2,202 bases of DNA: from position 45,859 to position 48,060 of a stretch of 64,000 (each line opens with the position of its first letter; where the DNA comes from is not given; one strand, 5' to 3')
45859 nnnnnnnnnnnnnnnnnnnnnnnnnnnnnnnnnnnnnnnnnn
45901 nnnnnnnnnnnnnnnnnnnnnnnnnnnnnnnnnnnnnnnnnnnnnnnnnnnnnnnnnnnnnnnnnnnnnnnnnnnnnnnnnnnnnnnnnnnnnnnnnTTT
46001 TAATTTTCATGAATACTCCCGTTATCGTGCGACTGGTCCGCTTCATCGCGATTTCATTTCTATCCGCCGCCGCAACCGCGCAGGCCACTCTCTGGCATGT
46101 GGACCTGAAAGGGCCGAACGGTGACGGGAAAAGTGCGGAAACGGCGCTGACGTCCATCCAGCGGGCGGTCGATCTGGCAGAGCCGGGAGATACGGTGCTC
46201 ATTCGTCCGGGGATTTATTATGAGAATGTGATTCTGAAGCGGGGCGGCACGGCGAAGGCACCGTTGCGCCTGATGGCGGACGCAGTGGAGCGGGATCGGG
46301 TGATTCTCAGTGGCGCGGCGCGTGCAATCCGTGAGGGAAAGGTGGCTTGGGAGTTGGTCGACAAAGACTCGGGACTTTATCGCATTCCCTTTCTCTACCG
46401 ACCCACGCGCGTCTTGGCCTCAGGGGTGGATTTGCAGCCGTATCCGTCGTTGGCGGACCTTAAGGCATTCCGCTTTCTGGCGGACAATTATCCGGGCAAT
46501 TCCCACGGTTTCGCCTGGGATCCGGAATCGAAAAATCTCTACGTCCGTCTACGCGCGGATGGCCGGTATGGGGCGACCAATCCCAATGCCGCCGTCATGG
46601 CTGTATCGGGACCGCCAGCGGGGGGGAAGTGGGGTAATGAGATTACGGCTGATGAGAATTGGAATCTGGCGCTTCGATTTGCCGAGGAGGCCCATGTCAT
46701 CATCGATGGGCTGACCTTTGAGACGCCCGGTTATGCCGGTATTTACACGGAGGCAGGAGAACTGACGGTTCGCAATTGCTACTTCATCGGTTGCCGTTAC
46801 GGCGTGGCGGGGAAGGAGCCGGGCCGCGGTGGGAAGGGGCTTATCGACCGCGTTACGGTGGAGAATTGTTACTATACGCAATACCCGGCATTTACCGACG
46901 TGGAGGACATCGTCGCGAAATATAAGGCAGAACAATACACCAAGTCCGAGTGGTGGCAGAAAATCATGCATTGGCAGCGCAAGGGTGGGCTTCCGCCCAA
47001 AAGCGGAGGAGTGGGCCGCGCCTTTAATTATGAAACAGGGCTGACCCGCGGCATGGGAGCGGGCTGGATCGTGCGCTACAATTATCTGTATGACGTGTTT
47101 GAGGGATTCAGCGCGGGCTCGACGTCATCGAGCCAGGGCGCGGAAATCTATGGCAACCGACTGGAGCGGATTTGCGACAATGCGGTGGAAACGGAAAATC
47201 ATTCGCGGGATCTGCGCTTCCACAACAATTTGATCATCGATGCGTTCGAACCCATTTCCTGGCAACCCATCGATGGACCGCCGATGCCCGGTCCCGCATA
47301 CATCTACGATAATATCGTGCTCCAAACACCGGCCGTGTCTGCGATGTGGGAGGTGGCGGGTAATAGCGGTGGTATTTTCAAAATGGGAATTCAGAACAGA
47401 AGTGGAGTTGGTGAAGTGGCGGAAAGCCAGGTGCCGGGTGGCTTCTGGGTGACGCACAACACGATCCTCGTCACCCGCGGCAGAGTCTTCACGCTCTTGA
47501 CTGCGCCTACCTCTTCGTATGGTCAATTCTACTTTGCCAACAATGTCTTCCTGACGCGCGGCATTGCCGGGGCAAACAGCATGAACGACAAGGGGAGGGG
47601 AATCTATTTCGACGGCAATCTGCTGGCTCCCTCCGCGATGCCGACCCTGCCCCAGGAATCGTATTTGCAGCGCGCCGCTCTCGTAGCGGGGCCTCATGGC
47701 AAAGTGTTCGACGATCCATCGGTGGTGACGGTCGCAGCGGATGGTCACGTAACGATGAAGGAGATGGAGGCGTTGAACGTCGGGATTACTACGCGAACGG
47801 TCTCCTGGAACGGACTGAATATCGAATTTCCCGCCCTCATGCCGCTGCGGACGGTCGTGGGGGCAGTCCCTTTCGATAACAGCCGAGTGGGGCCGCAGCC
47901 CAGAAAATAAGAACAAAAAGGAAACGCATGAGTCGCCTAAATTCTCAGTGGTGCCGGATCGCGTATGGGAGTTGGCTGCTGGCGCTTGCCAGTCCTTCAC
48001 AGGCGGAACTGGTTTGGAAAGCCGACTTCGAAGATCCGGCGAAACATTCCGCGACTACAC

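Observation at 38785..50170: LacI-centred double operon: a candidate non-Sus glycan capture/utilisation system built from a pseudopilin-like protein, anchored and free lectin-like paralogs, and redox enzymes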

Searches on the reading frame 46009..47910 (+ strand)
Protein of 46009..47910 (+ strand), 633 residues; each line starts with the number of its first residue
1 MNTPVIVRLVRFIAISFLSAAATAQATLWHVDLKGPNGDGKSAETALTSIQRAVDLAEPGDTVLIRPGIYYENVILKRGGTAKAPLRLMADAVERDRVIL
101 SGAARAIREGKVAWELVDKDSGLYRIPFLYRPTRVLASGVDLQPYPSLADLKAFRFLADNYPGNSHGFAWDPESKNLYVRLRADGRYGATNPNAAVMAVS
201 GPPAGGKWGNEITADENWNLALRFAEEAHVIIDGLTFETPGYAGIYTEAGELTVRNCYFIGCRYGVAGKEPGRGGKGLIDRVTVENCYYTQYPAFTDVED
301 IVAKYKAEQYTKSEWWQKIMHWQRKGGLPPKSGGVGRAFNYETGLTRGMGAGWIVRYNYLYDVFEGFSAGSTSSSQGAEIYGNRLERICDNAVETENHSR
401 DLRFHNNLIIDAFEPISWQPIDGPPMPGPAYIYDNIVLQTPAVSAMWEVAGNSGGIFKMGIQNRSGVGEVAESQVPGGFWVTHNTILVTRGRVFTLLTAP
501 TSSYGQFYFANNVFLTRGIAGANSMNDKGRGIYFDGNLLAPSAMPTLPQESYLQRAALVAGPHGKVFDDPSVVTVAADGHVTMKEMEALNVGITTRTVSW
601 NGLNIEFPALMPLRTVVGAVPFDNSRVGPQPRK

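Call 7: search_protein_families(library=pfam, proteins=[window:46009-47910:+], max_evalue=0.01)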
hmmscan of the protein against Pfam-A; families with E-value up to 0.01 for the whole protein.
window:46009-47910:+ (633 aa): 1 family
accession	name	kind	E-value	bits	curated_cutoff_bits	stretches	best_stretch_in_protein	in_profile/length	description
PF13229.12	Beta_helix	-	4.3e-06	26.9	25.9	1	217-287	21-90/158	Right handed beta helix region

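Call 8: search_protein_families(library=ncbifam, proteins=[window:46009-47910:+], max_evalue=0.01)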
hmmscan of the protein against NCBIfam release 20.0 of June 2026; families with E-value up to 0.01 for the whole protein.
window:46009-47910:+ (633 aa): 1 family
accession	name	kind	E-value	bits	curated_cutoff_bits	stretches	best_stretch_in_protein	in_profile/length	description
TIGR04247.1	NosD_copper_fam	subfamily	0.0065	15.1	300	0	50-81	1-32/377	nitrous oxide reductase family maturation protein NosD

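Call 23: search_solved_structures(query=window:46009-47910:+, max_evalue=1)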
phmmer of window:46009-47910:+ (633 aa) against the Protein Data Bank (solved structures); distinct sequences matched with E-value up to 1: 2.
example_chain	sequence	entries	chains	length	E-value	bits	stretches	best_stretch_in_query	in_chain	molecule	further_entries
3vst_A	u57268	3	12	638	0.051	15.1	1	30-106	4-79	Xylosidase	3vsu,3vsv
7o78_A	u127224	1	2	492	0.28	12.6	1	49-110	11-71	Polysaccharide lyase from Pseudopedobacter saltans, Pedsa3807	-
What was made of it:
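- On Known CAZy beta-helix families (GH120, GH136, GH141, PL6, PL9): PDB phmmer gives at best E=0.051, over the N-terminal cap only (call 23).
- Closest known: Beta-helix carbohydrate-active enzymes: GH120. Different: No significant sequence relation: PDB phmmer gives E=0.05 at best (call 23).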

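Call 54: find_homologous_proteins(query=window:46009-47910:+, max_evalue=0.00001)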
Query window:46009-47910:+ (633 aa): 75 proteins with E <= 0.00001 among 8000 candidates.
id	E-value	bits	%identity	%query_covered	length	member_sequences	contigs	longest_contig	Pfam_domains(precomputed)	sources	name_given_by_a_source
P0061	0.0e+0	1469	100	100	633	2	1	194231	PF13229.13,PF22842.4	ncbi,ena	-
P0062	5.4e-203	694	52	99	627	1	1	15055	PF22842.4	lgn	-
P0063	4.2e-201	688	53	100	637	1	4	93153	-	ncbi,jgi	jgi:hypothetical protein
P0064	9.4e-199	680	53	98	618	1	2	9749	PF22842.4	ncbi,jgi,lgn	jgi:hypothetical protein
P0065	8.1e-198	677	51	96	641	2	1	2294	-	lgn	-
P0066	9.1e-198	677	50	96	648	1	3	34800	PF13229.13,PF22842.4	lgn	-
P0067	3.3e-191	655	51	99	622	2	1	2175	PF22842.4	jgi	jgi:hypothetical protein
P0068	6.1e-191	654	49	98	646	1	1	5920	-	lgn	-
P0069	1.3e-190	653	54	87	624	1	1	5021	PF22842.4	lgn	-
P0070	5.9e-189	648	50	98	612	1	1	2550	PF22842.4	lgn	-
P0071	7.0e-189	647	49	98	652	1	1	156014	PF22842.4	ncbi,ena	-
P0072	3.9e-183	628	47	98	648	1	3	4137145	PF13229.13,PF22842.4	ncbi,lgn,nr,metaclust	ncbi:hypothetical protein Ga0100231_018600 [Opitutaceae bacterium TAV4]|nr:hypothetical protein Ga01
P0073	1.3e-181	623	48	99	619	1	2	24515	PF22842.4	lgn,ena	-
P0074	9.2e-181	621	48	95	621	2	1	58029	PF22842.4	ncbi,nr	ncbi:hypothetical protein DB346_00945 [Verrucomicrobia bacterium LW23]|nr:hypothetical protein DB346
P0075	9.4e-180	617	48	97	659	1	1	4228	PF13229.13,PF22842.4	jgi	jgi:hypothetical protein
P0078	7.6e-175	601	45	97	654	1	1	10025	PF13229.13,PF22842.4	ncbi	-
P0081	5.8e-170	585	45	98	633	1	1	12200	PF13229.13,PF22842.4,PF14592.13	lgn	-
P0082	7.8e-170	584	45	95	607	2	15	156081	PF13229.13,PF22842.4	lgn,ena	-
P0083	4.2e-168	579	48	87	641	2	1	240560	PF13229.13,PF22842.4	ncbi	-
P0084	5.7e-167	575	46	96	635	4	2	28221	PF13229.13,PF22842.4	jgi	-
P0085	7.9e-167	575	46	95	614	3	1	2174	PF13229.13,PF22842.4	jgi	jgi:hypothetical protein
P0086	1.3e-166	574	46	96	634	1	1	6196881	PF13229.13,PF22842.4,PF14592.13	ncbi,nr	ncbi:hypothetical protein OpiT1DRAFT_02737 [Opitutaceae bacterium TAV1]|nr:hypothetical protein OpiT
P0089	1.5e-162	560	45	96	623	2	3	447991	PF22842.4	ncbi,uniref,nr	ncbi:DUF1565 domain-containing protein [Cerasicoccus arenae]|uniref:DUF1565 domain-containing protei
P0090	2.4e-162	560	47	85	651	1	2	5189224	PF13229.13,PF22842.4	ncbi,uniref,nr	ncbi:hypothetical protein [Puniceicoccus vermicola]|uniref:Right handed beta helix domain-containing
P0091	1.1e-161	558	43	97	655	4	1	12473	PF13229.13,PF22842.4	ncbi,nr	ncbi:MAG TPA: hypothetical protein DER01_02095 [Phycisphaerales bacterium]|nr:hypothetical protein [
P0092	3.8e-159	549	43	99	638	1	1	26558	PF13229.13,PF22842.4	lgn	-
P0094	3.7e-158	546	50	85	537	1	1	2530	PF13229.13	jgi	jgi:hypothetical protein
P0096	7.1e-153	528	47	86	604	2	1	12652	PF13229.13,PF22842.4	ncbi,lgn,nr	ncbi:MAG: hypothetical protein CMJ19_05005 [Phycisphaeraceae bacterium]|nr:hypothetical protein [Phy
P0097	5.3e-151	522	46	96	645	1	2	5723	PF13229.13,PF22842.4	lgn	-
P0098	5.9e-150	519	44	99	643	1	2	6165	PF13229.13,PF22842.4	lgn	-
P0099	8.8e-141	488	42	85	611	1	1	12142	PF13229.13,PF22842.4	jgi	jgi:hypothetical protein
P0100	3.1e-125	437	40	90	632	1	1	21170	PF13229.13,PF22842.4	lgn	-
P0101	3.9e-119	417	41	83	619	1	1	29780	PF13229.13,PF22842.4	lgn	-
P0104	1.5e-112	395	38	98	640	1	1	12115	PF13229.13,PF22842.4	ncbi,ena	-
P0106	2.2e-110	388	42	79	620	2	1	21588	PF13229.13,PF07602.18,PF22842.4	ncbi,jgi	-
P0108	1.7e-108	382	46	67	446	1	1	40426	PF13229.13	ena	-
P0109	7.6e-108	380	41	75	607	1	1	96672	PF13229.13,PF22842.4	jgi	jgi:hypothetical protein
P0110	1.7e-107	379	37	94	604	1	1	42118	PF13229.13,PF22842.4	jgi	jgi:hypothetical protein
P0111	1.5e-105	372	41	72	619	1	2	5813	PF13229.13,PF22842.4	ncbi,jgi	jgi:hypothetical protein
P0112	7.5e-105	370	39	76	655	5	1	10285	PF13229.13,PF22842.4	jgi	jgi:hypothetical protein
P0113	3.2e-104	368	39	79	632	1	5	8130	PF13229.13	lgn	-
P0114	4.0e-102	361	39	88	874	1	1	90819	PF13229.13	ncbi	-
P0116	7.2e-100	353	41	76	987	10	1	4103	PF13229.13,PF22842.4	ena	-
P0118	3.8e-99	351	37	91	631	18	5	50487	PF13229.13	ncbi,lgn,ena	-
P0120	2.8e-98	348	38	97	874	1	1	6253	PF13229.13,PF22842.4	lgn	-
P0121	2.0e-97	345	38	77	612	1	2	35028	PF13229.13,PF22842.4,PF14592.13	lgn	-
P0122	5.2e-97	344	36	84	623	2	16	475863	PF13229.13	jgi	jgi:hypothetical protein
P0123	1.7e-96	342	37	86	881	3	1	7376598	PF13229.13,PF22842.4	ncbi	-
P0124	8.7e-96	340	37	89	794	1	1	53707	PF13229.13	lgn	-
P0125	3.2e-95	338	36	87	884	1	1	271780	PF13229.13,PF22842.4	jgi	jgi:hypothetical protein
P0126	1.9e-89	319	37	80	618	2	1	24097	PF13229.13,PF22842.4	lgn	-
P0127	5.7e-88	314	34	85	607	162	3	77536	PF13229.13,PF22842.4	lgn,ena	-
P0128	1.4e-86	309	38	76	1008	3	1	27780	PF13229.13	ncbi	-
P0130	1.1e-84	303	37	79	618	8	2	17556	PF13229.13,PF22842.4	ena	-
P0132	1.7e-78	283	35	81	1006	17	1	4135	PF13229.13,PF22842.4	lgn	-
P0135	1.3e-65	240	33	77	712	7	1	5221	PF13229.13,PF07602.18,PF22842.4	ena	-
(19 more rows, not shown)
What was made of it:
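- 46009..47910 (+): Secreted right-handed beta-helix carbohydrate-active enzyme of an unclassified family. 75 relatives were found, all unnamed or labelled DUF1565 (call 54).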

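Call 58: find_encoding_contigs(protein=P0089, flank=8000, max_places=1)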
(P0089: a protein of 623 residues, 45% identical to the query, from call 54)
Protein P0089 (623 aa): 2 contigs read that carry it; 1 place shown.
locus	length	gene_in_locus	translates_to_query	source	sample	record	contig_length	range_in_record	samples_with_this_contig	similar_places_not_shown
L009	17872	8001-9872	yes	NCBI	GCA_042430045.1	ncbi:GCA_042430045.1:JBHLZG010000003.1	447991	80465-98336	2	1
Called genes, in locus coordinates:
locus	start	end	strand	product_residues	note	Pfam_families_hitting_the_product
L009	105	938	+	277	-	PF03629:SASA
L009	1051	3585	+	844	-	-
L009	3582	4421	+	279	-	PF13385:Laminin_G_3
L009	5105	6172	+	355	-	PF00356:LacI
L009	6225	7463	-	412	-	PF01408:GFO_IDH_MocA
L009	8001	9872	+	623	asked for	PF22842:Pel9A-like_beta_helix (weak)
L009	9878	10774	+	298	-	PF13385:Laminin_G_3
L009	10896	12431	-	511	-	PF00512:HisKA, PF02518:HATPase_c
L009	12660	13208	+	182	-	PF02441:Flavoprotein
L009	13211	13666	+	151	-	PF02580:Tyr_Deacylase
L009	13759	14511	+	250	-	PF07589:PEP_exosort_dom (weak)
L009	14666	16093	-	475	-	PF00330:Aconitase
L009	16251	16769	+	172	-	-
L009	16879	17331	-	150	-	PF02018:CBM_4_9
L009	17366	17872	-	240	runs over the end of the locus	PF05368:NmrA (weak), PF13460:NAD_binding_10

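Call 59: find_encoding_contigs(protein=P0090, flank=8000, max_places=1)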
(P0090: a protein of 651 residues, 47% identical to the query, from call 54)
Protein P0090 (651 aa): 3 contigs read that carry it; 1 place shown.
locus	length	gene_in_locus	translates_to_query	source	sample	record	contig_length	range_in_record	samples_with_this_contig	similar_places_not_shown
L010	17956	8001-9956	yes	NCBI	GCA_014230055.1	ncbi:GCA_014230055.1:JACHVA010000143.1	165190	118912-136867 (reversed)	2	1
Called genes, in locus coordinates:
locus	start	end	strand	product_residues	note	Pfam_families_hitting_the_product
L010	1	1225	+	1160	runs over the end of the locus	-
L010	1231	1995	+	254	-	-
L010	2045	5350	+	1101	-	PF03629:SASA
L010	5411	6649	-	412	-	PF01408:GFO_IDH_MocA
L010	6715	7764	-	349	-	PF00356:LacI, PF13377:Peripla_BP_3 (faint)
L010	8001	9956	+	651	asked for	PF22842:Pel9A-like_beta_helix (weak), PF13229:Beta_helix (faint)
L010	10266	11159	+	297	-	PF13385:Laminin_G_3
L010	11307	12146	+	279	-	-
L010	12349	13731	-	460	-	PF01743:PolyA_pol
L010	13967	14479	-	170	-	-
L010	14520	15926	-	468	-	PF07394:DUF1501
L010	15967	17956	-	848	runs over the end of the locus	PF18884:TSP3_bac (faint), PF08811:DUF1800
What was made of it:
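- In L009 and L010 its slot is filled by a PEP-CTERM Laminin_G_3 protein, another non-catalytic ConA-like fold (calls 58, 59).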

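Call 60: find_encoding_contigs(protein=P0123, flank=8000, max_places=1)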
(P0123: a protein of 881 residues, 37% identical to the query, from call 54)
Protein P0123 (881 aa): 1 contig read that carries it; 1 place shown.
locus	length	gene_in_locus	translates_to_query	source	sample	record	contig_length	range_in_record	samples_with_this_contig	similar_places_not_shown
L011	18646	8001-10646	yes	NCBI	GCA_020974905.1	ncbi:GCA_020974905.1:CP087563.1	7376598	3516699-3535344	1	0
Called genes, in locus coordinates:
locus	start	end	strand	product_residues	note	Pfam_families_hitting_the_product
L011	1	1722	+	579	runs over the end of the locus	PF00884:Sulfatase, PF01663:Phosphodiest, PF16347:SGSH_C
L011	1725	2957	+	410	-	PF25917:BSH_RND (weak), PF25973:BSH_CzcB (weak)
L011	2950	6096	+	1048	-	PF00873:ACR_tran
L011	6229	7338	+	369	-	PF00392:GntR, PF13377:Peripla_BP_3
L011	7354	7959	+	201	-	PF07963:N_methyl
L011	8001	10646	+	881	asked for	PF22842:Pel9A-like_beta_helix (weak), PF13229:Beta_helix (faint)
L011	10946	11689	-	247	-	PF02311:AraC_binding, PF12833:HTH_18, PF00165:HTH_AraC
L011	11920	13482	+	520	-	PF00884:Sulfatase, PF01663:Phosphodiest (faint), PF02995:DUF229 (faint), PF16347:SGSH_C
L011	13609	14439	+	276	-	PF00392:GntR, PF07729:FCD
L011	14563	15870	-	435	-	-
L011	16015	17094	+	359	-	PF00657:Lipase_GDSL, PF13472:Lipase_GDSL_2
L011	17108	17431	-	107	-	PF17390:Bac_rhamnosid_C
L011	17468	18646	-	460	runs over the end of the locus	PF17389:Bac_rhamnosid6H, PF22422:MGH1-like_GH (weak), PF01204:Trehalase (weak)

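Call 68: predict_structure(alignment_id=A6)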
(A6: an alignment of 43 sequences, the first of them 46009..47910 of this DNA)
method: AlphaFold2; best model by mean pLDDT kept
length: 633 residues; sequences in the alignment: 43
mean_pLDDT: 92.5   pTM: 0.92
mean pLDDT of the five models: 92.5, 92.4, 91.3, 90.9, 90.7
residues with pLDDT >= 90: 507; 70-90: 101; 50-70: 24; < 50: 1
segments of 3 or more residues with pLDDT < 50: none
pLDDT, mean of each block of 10 residues (from residue 1): 72 75 80 93 97 97 98 97 97 98 98 97 98 98 98 97 97 98 96 98 94 95 95 98 97 98 95 75 98 97 92 91 92 94 96 98 96 95 98 94 98 96 89 97 92 93 63 88 96 91 92 95 79 95 78 92 92 78 82 93 93 95 95 85
secondary structure, 60 per line:
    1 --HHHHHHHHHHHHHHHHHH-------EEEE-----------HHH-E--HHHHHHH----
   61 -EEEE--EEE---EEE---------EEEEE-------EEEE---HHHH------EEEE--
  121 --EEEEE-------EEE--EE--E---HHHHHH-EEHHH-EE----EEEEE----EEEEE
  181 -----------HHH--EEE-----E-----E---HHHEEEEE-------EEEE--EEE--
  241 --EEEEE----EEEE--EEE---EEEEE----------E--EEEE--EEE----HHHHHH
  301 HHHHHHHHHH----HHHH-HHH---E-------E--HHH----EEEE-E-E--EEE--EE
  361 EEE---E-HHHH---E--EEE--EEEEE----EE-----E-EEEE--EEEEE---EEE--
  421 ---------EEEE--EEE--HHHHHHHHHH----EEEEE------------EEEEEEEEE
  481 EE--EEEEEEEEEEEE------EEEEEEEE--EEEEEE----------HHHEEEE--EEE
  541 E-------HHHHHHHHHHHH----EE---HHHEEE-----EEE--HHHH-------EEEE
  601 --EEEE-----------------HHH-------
elements in order: H3-20 E28-31 H50-56 E62-65 E68-70 E74-76 E86-90 E98-101 H105-108 E115-118 E123-127 E135-137 H148-153 E167-171 E176-180 E197-199 E218-222 E230-233 E236-238 E243-247 E252-255 E258-260 E264-268 E282-285 E288-290 H295-310 H315-318 E344-347 E354-356 E359-363 H369-372 E379-381 E384-388 E402-405 E408-412 E416-418 E430-433 E436-438 H441-450 E455-459 E472-482 E485-496 E503-510 E513-518 E532-535 E538-541 H549-560 E573-575 E581-583 H586-589 E597-600 E603-606
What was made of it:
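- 46009..47910 (+): The AF2 model has pLDDT 92.5 (call 68).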

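Call 72: fold_search(model_id=the predicted structure, library=pdb)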
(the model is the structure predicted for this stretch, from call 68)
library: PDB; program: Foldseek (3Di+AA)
matches with E <= 10: 299; with E <= 0.001: 48
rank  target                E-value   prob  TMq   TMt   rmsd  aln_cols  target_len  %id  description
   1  3vst_A                4.6e-13  1.00  0.49  0.49  12.2       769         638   12  The complex structure of XylC with Tris (released 2013-02-27)
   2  7v6m_A                6.4e-10  1.00  0.37  0.41  11.9       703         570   12  Crystal structure of lacto-N-biosidase TnX from Tynzenella nexilis, lacto-N-biose complex (released 2022-02-09)
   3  5mqp_C                6.4e-08  1.00  0.38  0.40  10.0       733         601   11  Glycoside hydrolase BT_1002 (released 2017-04-05)
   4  5mqp_A                1.1e-07  1.00  0.38  0.39  11.9       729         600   10  Glycoside hydrolase BT_1002 (released 2017-04-05)
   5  5mqp_E                3.7e-07  1.00  0.39  0.41  10.4       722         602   10  Glycoside hydrolase BT_1002 (released 2017-04-05)
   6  5mqp_B                9.9e-07  1.00  0.36  0.38  10.5       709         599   10  Glycoside hydrolase BT_1002 (released 2017-04-05)
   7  7w1c_D                1.1e-06  1.00  0.25  0.26  18.4       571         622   12  Crystal structure of Klebsiella pneumoniae K1 capsule-specific polysaccharide lyase in a P1 crystal form (released 2022-05-18)
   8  7w1c_B                1.5e-06  1.00  0.25  0.25  18.4       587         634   11  Crystal structure of Klebsiella pneumoniae K1 capsule-specific polysaccharide lyase in a P1 crystal form (released 2022-05-18)
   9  7w1c_C                3.4e-06  1.00  0.27  0.27  18.8       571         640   12  Crystal structure of Klebsiella pneumoniae K1 capsule-specific polysaccharide lyase in a P1 crystal form (released 2022-05-18)
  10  8bwk_D                5.7e-06  1.00  0.38  0.35   9.5       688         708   10  Metagenomic derived PL6 alginate lyase (released 2023-12-20)
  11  7o79                  6.3e-06  1.00  0.34  0.48   6.4       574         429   10  Structure of the PL6 family polysaccharide lyase Pedsa3628 from Pseudopedobacter saltans (released 2021-07-28)
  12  7w1c_A                7.2e-06  1.00  0.29  0.28  19.0       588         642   10  Crystal structure of Klebsiella pneumoniae K1 capsule-specific polysaccharide lyase in a P1 crystal form (released 2022-05-18)
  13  6kqs_A                7.6e-06  1.00  0.34  0.34  17.1       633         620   12  Crystal Structure of GH136 lacto-N-biosidase from Eubacterium ramulus - selenomethionine derivative (released 2020-06-10)
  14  7w1d_D                1.0e-05  1.00  0.25  0.25  18.5       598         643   11  Crystal structure of Klebsiella pneumoniae K1 capsule-specific polysaccharide lyase in a C2 crystal form (released 2022-05-18)
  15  1ru4                  1.1e-05  1.00  0.29  0.43   9.0       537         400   11  Crystal structure of pectate lyase Pel9A (released 2004-04-13)
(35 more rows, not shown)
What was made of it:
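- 46009..47910 (+): Foldseek best hits are GH120 3vst (E=5e-13), GH136, GH141, K1 capsule lyase, PL6 and PL9 (call 72).
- On Known CAZy beta-helix families (GH120, GH136, GH141, PL6, PL9): The fold similarity is real (call 72).
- Closest known: Beta-helix carbohydrate-active enzymes: GH120. Same: All top fold neighbours act on glycans (call 72).
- Beta-helix enzyme: confident model whose nearest folds are all carbohydrate-active enzymes (calls 68, 72). Whether the beta-helix is a hydrolase or a lyase is undecided (call 72). Beta-helix fold neighbours include the mannuronan C5-epimerases AlgE4 and AlgE6 (call 72). The stronger fold matches are exo- or endo-glycosidases and lyases (call 72).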

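Call 87: search_protein_families(library=pfam, proteins=[L011:7354-7959:+], max_evalue=10)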
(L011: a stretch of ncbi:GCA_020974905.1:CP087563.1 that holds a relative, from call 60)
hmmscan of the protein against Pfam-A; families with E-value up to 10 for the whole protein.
L011:7354-7959:+ (201 aa): 2 families
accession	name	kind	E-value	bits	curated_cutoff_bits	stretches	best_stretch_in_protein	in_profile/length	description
PF07963.17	N_methyl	-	6.6e-08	32.2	21.2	1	11-33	5-27/27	Prokaryotic N-terminal methylation motif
PF07596.16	SBP_bac_10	-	0.02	15.4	23.3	1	38-64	2-28/268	Protein of unknown function (DUF1559)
